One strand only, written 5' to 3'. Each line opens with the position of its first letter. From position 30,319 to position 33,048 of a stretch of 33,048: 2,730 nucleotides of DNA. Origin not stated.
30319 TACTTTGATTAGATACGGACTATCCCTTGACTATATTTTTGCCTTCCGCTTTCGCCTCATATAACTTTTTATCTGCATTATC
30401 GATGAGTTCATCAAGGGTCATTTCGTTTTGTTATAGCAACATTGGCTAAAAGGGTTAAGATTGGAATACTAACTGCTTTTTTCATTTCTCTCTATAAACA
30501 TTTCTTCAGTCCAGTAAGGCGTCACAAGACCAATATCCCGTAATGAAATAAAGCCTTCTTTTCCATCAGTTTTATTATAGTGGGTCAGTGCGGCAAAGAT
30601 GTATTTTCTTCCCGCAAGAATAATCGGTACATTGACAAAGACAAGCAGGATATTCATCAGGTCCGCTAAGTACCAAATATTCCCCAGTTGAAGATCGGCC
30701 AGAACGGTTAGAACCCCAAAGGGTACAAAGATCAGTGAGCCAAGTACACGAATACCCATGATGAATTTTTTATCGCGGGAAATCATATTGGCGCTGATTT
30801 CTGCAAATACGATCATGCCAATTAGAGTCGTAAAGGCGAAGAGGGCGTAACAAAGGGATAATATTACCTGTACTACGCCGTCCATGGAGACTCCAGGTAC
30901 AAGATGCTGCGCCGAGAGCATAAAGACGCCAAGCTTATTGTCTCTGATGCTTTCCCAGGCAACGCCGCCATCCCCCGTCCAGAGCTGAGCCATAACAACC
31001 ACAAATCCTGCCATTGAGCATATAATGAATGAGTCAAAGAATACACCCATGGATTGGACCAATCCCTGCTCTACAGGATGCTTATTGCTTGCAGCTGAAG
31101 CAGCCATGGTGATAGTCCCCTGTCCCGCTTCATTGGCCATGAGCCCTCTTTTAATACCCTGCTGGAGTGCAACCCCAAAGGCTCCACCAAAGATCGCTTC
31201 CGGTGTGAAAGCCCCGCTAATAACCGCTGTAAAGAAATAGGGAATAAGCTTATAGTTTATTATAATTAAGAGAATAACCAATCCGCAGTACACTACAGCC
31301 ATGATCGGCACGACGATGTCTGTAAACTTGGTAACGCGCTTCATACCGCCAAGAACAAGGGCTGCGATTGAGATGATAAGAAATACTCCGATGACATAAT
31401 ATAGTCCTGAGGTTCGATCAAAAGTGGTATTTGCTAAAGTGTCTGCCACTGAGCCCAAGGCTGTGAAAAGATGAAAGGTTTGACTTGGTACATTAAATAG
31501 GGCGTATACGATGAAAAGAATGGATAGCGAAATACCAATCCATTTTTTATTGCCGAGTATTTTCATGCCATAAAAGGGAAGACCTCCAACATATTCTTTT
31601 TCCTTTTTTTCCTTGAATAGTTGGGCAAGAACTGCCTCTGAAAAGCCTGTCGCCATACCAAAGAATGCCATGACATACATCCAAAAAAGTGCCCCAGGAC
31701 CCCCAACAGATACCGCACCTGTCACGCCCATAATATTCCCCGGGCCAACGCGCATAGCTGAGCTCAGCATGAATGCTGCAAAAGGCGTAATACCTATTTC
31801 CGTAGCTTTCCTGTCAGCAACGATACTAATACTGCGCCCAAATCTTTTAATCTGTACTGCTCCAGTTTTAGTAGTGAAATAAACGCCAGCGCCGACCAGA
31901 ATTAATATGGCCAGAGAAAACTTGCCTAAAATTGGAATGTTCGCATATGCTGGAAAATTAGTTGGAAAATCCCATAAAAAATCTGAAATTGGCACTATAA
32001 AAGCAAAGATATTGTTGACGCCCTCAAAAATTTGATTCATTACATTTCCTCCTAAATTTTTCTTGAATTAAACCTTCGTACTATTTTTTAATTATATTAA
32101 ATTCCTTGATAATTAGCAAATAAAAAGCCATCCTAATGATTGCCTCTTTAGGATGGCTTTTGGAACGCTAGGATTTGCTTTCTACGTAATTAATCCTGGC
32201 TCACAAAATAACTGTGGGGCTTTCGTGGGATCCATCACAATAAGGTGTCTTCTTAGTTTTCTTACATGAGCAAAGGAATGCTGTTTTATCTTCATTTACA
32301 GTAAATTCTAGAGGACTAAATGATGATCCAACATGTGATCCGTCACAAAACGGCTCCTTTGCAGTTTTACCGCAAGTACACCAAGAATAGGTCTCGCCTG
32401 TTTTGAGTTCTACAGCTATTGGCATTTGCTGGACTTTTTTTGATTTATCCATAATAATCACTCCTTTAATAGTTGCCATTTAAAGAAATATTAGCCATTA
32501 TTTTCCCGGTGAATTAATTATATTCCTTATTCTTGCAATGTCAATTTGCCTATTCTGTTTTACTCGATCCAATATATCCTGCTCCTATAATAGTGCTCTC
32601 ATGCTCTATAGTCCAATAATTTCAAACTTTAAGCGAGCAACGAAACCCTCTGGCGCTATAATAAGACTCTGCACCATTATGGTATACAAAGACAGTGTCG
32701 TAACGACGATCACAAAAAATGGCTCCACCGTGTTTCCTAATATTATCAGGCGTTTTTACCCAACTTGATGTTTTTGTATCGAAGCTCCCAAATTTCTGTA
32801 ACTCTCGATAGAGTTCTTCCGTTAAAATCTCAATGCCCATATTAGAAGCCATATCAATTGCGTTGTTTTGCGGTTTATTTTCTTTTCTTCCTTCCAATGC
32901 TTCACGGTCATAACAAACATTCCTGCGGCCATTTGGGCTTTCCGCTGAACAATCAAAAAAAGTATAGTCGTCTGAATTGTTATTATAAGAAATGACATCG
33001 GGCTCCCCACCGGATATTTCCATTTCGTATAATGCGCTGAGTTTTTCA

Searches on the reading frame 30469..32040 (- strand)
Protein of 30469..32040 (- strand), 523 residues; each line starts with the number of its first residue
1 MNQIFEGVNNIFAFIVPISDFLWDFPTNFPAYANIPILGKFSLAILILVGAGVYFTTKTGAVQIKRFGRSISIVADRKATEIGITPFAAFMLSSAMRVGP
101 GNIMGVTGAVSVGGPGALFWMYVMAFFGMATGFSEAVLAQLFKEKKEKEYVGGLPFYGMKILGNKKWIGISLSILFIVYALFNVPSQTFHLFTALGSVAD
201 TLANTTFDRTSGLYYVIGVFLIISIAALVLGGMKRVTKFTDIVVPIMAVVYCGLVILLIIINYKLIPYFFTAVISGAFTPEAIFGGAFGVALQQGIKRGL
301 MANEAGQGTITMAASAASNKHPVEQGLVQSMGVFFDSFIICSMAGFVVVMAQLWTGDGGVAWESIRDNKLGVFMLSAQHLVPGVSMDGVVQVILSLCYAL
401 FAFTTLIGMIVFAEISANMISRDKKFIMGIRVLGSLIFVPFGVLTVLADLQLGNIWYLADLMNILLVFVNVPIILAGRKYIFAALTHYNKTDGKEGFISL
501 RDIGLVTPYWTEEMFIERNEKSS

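Call 48: search_protein_families(library=pfam, proteins=[window:30469-32040:-])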
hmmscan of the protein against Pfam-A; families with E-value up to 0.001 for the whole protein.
window:30469-32040:- (523 aa): 1 family
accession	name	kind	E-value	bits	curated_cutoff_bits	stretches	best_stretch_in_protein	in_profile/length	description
PF01235.23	Na_Ala_symp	-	8.4e-95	318.8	24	1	76-492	5-383/392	Sodium:alanine symporter family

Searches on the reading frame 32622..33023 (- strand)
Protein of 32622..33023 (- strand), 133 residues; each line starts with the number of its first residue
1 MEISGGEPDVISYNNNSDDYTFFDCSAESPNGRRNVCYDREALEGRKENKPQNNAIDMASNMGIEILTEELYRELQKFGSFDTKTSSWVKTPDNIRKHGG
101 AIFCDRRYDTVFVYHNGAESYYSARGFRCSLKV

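Call 48: search_protein_families(library=pfam, proteins=[window:32622-33023:-])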
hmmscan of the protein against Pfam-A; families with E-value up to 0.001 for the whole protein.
window:32622-33023:- (133 aa): 1 family
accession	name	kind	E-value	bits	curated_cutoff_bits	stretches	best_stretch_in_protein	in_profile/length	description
PF14066.11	DUF4256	-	8.2e-72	240.9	27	1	1-133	41-173/173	Protein of unknown function (DUF4256)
